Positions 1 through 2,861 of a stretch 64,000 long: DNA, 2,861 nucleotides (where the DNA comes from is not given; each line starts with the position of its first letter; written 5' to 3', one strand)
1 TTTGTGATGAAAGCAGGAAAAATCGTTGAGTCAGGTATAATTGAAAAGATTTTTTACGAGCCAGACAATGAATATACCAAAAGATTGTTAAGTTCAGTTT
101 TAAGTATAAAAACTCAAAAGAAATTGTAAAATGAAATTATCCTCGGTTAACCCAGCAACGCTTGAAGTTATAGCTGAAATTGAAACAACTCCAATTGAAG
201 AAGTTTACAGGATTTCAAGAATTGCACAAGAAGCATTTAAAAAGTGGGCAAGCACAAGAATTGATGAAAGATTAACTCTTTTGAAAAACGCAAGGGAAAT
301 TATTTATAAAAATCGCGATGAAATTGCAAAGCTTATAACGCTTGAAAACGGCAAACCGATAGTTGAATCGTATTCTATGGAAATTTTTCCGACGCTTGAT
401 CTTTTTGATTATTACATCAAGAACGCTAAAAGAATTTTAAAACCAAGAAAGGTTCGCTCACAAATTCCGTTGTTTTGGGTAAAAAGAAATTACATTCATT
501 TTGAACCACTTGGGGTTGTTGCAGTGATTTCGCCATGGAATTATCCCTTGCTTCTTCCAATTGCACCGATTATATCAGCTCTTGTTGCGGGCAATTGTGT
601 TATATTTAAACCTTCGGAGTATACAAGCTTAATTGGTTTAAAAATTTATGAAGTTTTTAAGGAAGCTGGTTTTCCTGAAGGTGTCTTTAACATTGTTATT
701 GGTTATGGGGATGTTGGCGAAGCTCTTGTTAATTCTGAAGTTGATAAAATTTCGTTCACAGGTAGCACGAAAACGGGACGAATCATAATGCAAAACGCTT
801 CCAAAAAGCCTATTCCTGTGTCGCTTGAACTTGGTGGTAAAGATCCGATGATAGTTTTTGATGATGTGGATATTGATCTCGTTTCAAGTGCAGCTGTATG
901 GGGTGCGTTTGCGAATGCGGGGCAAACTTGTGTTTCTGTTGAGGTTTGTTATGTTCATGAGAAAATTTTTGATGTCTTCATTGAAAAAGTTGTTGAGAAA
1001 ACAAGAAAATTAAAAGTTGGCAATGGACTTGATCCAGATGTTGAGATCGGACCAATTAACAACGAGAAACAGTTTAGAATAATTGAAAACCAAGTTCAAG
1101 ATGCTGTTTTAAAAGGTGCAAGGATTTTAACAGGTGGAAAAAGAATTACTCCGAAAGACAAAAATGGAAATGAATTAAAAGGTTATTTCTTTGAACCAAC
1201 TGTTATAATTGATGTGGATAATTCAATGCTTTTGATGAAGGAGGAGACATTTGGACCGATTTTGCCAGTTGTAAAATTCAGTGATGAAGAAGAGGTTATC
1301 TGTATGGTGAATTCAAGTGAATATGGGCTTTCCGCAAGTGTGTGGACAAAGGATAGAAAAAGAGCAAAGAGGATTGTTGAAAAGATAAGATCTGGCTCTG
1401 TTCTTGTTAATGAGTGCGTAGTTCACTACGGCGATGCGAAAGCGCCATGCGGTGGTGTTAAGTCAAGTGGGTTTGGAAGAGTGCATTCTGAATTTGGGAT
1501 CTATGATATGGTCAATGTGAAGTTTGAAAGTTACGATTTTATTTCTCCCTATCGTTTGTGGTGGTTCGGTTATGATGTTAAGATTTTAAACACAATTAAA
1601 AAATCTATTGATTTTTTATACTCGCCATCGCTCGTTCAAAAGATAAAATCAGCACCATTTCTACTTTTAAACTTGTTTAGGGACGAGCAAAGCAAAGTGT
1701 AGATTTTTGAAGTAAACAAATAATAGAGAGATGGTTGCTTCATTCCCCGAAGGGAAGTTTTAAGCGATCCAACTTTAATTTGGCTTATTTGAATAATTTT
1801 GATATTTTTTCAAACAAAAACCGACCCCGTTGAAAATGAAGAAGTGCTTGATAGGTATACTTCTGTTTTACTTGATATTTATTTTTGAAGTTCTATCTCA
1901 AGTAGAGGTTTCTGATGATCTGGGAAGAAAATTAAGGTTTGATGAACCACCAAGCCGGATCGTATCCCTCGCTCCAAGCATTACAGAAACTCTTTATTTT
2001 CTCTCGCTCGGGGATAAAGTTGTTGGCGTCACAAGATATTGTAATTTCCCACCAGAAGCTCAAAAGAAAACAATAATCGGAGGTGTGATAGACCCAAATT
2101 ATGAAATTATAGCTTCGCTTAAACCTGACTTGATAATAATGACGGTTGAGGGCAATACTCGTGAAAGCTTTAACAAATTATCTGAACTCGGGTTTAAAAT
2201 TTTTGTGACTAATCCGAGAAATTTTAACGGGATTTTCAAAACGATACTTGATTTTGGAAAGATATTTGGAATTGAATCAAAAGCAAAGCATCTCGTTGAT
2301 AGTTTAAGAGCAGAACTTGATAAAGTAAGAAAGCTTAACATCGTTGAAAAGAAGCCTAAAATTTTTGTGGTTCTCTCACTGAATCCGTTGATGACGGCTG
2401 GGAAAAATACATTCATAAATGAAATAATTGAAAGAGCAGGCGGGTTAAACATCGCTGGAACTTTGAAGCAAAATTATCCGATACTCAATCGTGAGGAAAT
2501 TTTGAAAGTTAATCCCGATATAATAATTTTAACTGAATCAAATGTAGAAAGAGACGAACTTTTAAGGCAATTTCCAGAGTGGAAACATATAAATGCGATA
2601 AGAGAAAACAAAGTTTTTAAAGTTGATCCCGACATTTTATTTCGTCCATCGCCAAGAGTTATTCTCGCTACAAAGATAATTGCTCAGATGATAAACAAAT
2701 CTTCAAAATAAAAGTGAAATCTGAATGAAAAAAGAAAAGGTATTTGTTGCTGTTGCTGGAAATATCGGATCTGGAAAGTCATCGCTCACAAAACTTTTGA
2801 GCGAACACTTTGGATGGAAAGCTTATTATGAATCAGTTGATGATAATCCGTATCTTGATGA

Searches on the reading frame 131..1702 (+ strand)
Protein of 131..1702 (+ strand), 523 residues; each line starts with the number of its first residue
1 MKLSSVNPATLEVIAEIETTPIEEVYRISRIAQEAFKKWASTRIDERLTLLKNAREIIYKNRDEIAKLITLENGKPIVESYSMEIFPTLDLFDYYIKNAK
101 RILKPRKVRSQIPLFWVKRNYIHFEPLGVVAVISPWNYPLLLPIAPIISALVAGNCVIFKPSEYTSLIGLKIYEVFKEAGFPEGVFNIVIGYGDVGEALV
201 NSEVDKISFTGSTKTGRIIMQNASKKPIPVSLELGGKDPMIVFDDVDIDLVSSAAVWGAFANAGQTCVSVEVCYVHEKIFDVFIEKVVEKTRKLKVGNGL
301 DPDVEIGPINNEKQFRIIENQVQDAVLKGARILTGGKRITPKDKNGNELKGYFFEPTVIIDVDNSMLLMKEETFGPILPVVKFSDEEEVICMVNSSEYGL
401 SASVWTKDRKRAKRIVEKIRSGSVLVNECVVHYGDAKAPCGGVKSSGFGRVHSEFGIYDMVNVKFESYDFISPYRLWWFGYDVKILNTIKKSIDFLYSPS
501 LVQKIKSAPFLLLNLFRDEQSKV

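Call 24: search_protein_families(library=pfam, max_evalue=0.00001, proteins=[window:131-1702:+])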
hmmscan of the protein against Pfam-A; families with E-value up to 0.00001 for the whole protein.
window:131-1702:+ (523 aa): 1 family
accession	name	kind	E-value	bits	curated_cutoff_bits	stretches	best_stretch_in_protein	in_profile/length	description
PF00171.27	Aldedh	-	1.6e-155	518.6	23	1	3-464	9-459/461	Aldehyde dehydrogenase family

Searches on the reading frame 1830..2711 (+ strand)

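Call 24: search_protein_families(library=pfam, max_evalue=0.00001, proteins=[window:1830-2711:+])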
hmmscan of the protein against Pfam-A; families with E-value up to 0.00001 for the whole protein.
window:1830-2711:+ (293 aa): 1 family
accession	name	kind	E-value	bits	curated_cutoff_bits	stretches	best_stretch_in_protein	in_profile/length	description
PF01497.23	Peripla_BP_2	-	6.3e-39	134.2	27.5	1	44-268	1-234/235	Periplasmic binding protein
